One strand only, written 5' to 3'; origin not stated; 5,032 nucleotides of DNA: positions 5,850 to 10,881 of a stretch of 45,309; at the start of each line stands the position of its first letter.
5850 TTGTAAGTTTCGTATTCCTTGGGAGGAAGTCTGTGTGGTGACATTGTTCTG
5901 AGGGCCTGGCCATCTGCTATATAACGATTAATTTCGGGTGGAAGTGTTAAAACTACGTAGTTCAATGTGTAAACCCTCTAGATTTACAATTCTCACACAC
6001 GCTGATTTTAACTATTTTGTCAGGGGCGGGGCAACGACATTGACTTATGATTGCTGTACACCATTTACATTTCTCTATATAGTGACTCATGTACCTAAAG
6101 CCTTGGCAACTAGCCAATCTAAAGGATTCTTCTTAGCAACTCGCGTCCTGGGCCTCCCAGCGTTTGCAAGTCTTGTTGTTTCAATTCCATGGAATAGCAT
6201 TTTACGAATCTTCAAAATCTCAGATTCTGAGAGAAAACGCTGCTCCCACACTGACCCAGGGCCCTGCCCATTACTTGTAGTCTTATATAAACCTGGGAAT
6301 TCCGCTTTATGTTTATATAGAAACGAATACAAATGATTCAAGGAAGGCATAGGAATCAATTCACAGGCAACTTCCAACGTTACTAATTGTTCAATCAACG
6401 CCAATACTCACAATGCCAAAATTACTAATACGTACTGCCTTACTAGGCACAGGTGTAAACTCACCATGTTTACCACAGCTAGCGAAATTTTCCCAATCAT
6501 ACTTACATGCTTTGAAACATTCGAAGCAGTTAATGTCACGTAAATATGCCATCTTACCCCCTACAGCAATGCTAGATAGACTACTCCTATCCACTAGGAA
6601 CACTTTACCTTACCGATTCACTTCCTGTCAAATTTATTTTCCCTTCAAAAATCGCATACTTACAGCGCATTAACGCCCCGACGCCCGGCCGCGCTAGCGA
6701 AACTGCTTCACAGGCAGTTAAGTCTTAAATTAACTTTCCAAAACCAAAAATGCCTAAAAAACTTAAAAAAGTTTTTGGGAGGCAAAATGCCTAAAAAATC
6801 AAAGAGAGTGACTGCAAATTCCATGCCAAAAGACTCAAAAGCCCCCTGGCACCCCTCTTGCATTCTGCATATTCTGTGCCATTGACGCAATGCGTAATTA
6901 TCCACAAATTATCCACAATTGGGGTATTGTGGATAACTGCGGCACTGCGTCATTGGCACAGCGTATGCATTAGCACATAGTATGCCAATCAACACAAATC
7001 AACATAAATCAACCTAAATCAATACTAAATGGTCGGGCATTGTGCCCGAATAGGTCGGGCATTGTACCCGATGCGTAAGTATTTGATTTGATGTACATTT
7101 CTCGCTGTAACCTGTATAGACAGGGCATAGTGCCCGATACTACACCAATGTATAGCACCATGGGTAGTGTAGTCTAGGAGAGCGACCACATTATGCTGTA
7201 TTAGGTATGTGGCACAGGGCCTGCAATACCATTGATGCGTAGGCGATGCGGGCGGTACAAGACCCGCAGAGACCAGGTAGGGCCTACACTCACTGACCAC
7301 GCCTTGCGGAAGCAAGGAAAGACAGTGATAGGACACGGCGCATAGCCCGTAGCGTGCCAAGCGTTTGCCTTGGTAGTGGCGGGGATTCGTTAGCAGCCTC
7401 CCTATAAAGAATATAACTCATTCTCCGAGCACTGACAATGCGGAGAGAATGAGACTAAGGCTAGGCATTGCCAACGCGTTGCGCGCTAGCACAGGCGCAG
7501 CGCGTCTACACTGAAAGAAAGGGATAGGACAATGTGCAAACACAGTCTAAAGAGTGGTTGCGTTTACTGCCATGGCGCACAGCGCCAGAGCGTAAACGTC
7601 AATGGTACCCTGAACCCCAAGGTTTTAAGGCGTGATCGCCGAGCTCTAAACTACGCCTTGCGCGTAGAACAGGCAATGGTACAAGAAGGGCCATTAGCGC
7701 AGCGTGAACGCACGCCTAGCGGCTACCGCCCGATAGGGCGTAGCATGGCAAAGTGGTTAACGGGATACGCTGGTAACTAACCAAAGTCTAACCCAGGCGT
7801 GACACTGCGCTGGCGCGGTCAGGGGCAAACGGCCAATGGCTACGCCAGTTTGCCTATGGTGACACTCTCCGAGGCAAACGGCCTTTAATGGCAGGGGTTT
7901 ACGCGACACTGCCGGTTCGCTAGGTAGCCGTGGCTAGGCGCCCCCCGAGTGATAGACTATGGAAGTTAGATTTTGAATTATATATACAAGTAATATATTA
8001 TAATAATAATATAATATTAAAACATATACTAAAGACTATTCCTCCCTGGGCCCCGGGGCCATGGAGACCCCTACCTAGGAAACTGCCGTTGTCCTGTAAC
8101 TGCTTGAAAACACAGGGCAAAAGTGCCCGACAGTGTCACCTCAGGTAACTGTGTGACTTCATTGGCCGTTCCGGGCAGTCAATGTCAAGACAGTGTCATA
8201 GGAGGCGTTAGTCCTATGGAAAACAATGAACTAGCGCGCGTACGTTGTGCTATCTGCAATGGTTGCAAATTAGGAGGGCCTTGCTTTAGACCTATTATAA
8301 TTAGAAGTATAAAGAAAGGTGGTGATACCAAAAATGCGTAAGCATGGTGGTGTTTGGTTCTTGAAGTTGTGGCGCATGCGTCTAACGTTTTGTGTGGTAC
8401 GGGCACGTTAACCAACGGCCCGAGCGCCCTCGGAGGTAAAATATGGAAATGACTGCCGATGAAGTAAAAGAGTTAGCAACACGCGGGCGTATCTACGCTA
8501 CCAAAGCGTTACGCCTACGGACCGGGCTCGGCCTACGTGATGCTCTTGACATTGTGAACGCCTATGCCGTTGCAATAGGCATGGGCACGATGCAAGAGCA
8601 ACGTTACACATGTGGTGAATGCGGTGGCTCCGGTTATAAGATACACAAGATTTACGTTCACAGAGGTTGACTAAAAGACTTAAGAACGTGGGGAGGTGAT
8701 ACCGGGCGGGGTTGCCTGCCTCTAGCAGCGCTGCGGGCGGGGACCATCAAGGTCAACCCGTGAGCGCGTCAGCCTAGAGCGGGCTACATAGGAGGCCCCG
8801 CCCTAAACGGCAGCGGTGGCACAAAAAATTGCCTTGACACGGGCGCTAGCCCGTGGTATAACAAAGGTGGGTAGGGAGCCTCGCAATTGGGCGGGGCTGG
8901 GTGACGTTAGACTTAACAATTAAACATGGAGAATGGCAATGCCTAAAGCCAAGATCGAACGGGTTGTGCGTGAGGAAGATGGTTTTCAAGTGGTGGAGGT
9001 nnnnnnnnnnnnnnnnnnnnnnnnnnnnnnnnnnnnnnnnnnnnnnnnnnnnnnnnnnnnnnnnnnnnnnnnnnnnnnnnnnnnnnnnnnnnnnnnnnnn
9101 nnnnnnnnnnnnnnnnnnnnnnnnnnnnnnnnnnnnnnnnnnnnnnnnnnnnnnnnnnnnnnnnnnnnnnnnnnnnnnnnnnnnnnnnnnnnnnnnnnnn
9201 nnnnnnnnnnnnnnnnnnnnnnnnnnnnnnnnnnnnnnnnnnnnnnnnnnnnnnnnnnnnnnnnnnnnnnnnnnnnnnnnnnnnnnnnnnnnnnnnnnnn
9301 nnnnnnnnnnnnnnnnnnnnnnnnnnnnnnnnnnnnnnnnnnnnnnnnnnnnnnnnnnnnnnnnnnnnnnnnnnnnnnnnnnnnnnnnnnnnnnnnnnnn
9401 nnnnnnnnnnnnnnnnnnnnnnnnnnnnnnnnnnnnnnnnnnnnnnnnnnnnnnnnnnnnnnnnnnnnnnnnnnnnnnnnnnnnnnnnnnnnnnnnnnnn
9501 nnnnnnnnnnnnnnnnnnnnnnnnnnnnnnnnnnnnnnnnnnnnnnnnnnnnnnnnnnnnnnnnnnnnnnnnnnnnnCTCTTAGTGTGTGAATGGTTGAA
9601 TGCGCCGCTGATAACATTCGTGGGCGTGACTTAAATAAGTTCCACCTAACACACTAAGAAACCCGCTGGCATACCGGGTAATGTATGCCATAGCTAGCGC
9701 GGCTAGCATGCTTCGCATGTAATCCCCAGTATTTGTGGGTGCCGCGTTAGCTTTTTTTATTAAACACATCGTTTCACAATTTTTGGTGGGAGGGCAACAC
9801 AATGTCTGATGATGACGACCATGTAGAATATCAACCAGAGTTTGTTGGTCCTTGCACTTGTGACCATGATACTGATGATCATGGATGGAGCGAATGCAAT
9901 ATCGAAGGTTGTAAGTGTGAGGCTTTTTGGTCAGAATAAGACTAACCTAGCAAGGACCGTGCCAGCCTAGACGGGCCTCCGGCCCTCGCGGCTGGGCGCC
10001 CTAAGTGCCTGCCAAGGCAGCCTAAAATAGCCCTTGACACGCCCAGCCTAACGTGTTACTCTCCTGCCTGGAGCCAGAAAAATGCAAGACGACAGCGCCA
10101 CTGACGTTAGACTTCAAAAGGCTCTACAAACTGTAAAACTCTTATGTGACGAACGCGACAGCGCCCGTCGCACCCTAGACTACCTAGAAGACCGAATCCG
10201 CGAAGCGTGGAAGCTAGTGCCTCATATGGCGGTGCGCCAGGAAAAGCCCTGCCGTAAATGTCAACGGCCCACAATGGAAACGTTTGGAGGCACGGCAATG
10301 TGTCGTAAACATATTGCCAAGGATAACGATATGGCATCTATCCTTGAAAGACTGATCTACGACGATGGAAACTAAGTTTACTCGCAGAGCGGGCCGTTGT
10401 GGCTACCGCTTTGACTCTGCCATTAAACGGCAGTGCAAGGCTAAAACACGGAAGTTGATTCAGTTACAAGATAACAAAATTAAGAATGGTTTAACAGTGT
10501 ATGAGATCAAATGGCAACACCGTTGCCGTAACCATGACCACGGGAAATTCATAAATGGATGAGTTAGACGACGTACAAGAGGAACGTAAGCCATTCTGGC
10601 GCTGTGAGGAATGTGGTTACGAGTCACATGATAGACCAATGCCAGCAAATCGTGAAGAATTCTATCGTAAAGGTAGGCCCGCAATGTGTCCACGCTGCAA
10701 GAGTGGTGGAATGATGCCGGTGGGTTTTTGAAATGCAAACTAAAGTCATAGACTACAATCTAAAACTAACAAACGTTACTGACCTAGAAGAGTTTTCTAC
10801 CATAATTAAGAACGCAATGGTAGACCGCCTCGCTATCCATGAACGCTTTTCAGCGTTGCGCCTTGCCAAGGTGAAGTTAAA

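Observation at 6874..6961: Three perfect DnaA boxes within 39 bp, bracketed by a 20-bp inverted repeat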

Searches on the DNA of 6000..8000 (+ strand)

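Call 4: search_dna_similar(query=window:6000-8000:+, collection=phages, mode=near, max_rows=30)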
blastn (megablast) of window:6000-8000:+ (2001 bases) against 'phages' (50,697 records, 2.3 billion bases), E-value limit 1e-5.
No match.

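Call 66: search_dna_similar(query=window:6840-7000:+, collection=plasmids, mode=distant, max_evalue=0.01, max_rows=10)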
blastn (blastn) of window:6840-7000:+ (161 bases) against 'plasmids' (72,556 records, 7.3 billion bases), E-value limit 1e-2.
No match.

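Call 85: search_dna_similar(query=window:6894-6940:+, collection=phages, mode=distant, max_evalue=10, max_rows=25)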
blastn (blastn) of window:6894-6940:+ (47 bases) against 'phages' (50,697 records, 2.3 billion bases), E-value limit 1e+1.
Records with a match: 10; places in all: 10; records where one place covers at least 80% of the query: 4.
Best place of each record, by identity: >=99% 3; 95-99% 2; 90-95% 1; 80-90% 1; 60-80% 3.
By first word of the organism name: Bacteriophage 3; Listeria 2; Staphylococcus 1; Capybara 1; Mammaliicoccus 1; Dipodfec 1; Nostoc 1.
By host as written in the record: - 3; Listeria monocytogenes 2; Staphylococcus haemolyticus IME1365 1; Hydrochoerus hydrochaeris 1; Mammaliicoccus sciuri IVB6255 1; Dipodomys merriami 1; Nostoc sp. FACHB-596 1.
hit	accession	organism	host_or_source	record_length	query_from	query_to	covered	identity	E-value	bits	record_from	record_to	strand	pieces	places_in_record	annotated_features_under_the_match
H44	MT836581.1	Bacteriophage sp.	human fecal samples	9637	2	45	94%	77.3%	9e-1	37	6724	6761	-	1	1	record has no annotation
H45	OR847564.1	Listeria phage LM 4-11-1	Listeria monocytogenes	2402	3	45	91%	79.1%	9e-1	36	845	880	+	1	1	record has no annotation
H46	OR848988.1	Listeria phage LM 4-14-1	Listeria monocytogenes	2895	3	45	91%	79.1%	9e-1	36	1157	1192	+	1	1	record has no annotation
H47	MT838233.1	Bacteriophage sp.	human fecal samples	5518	7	45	83%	85.7%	6e-3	44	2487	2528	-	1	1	record has no annotation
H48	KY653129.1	Staphylococcus phage IME1365_01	Staphylococcus haemolyticus IME1365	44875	3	27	53%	92.0%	3e-1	37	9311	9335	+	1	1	DNA primase/helicase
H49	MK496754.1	Capybara microvirus Cap1_SP_240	Hydrochoerus hydrochaeris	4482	5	27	49%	95.7%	3e-1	38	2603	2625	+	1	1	hypothetical protein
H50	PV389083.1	Mammaliicoccus phage phi6255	Mammaliicoccus sciuri IVB6255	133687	5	26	47%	95.5%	9e-1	37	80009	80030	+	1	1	hypothetical protein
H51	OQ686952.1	Dipodfec virus UOA04_Rod_1057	Dipodomys merriami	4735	5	24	43%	100.0%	3e-1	37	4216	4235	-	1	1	hypothetical protein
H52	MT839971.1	Bacteriophage sp.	human fecal samples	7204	7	24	38%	100.0%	3e+0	34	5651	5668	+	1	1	record has no annotation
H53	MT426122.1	Nostoc phage YongM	Nostoc sp. FACHB-596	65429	30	47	38%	100.0%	3e+0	34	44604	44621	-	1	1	hypothetical protein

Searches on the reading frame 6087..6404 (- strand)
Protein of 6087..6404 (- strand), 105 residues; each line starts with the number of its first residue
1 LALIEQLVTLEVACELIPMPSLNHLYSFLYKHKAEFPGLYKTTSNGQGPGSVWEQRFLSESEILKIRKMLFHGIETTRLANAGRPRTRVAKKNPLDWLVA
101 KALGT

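Call 37: search_protein_families(library=phrogs, max_evalue=0.001, proteins=[window:6087-6404:-])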
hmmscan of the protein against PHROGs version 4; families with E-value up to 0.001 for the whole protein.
window:6087-6404:- (105 aa): 0 families

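Call 48: find_homologous_proteins(query=window:6087-6404:-, max_evalue=0.00001)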
Query window:6087-6404:- (105 aa): 4 proteins with E <= 0.00001 among 8 candidates.
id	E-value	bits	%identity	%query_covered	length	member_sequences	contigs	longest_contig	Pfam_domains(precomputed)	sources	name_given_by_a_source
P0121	2.3e-62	225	100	98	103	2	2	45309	-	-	-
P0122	1.5e-23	101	51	93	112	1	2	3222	-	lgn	-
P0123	3.5e-21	93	48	94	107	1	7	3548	-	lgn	-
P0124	2.9e-20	90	54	87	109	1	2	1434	-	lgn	-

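Call 49: find_encoding_contigs(protein=P0121, flank=10000, max_places=5)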
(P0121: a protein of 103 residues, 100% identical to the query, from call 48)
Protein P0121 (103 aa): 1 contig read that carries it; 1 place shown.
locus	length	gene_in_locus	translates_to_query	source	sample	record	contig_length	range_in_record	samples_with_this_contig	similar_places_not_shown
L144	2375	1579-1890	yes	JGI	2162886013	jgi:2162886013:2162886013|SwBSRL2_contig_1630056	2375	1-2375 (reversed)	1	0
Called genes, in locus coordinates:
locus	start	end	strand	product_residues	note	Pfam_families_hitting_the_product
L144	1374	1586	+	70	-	-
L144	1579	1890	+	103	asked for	-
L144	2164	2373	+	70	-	?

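Call 50: find_encoding_contigs(protein=P0122, flank=5000, max_places=4)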
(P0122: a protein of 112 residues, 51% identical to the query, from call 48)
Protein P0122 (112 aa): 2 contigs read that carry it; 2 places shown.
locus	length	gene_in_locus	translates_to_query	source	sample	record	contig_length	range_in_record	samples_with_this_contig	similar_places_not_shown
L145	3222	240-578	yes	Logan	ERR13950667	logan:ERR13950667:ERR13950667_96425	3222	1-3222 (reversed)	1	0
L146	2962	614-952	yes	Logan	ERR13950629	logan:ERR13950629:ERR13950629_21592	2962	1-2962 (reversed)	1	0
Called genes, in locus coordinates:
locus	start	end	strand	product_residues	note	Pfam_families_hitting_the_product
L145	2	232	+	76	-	?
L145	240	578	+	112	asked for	-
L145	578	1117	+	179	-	-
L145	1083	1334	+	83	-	-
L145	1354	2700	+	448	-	-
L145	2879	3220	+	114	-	?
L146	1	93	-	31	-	?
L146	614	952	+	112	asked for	-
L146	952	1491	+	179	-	-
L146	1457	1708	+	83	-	-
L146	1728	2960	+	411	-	?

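Call 51: find_encoding_contigs(protein=P0123, flank=5000, max_places=7)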
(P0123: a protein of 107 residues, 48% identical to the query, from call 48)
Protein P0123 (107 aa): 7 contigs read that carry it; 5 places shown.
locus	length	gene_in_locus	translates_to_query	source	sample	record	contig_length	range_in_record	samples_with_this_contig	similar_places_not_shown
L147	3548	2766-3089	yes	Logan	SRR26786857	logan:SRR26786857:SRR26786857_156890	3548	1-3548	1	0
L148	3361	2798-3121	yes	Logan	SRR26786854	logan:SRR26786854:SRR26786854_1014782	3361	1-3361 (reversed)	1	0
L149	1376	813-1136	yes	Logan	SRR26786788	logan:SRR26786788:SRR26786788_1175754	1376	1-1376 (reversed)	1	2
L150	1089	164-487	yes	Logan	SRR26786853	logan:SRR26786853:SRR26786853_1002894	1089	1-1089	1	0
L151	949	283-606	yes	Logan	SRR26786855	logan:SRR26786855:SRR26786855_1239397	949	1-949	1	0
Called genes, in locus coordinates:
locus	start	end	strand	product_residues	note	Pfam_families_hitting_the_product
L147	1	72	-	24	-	?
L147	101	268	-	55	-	-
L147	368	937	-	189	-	-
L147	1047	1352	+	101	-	-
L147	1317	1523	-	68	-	-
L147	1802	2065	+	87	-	-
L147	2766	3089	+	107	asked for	-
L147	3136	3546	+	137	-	?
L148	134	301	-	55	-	-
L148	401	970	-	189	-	-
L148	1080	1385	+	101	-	-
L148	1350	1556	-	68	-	-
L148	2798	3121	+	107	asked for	-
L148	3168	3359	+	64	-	?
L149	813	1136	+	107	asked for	-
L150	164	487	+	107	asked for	-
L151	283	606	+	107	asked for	-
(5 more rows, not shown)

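Call 56: search_protein_families(library=pfam, max_evalue=0.01, proteins=[window:6087-6404:-])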
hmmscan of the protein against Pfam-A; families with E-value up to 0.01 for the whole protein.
window:6087-6404:- (105 aa): 0 families

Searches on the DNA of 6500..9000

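Call 70: search_rna_families(source=window, start=6500, end=9000, threshold=evalue, max_evalue=1)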
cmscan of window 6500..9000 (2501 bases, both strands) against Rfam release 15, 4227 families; matches with E-value up to 1: 3.
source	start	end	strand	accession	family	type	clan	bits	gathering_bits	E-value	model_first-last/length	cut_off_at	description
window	6875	6960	+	RF03633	mir-5882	Gene; miRNA;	-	35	95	0.00034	1-77/77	no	mir-5882 microRNA precursor family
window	6876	6959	-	RF03843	MIR2600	Gene; miRNA;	-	25.6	98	0.037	1-85/85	no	MIR2600 microRNA precursor family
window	6880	6955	+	RF03597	MIR6438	Gene; miRNA;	-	24.1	58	0.35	1-100/100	no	MIR6438 microRNA precursor family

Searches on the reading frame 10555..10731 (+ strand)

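Call 55: search_protein_families(library=pfam, max_evalue=0.01, proteins=[window:10555-10731:+])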
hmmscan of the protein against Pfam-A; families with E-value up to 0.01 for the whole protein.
window:10555-10731:+ (58 aa): 3 families
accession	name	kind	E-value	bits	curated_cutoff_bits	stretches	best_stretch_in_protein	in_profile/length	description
PF21349.2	RUBY_RBDX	-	0.00028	20.7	26.5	0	15-23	1-9/30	Rubrerythrin, rubredoxin-like domain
PF14311.12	DUF4379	-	0.0007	20.2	24.5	1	10-50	23-55/56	Probable Treble clef zinc finger domain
PF18073.7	Zn_ribbon_LapB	-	0.0015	18.6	25.7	1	15-26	1-12/28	Rubredoxin metal binding domain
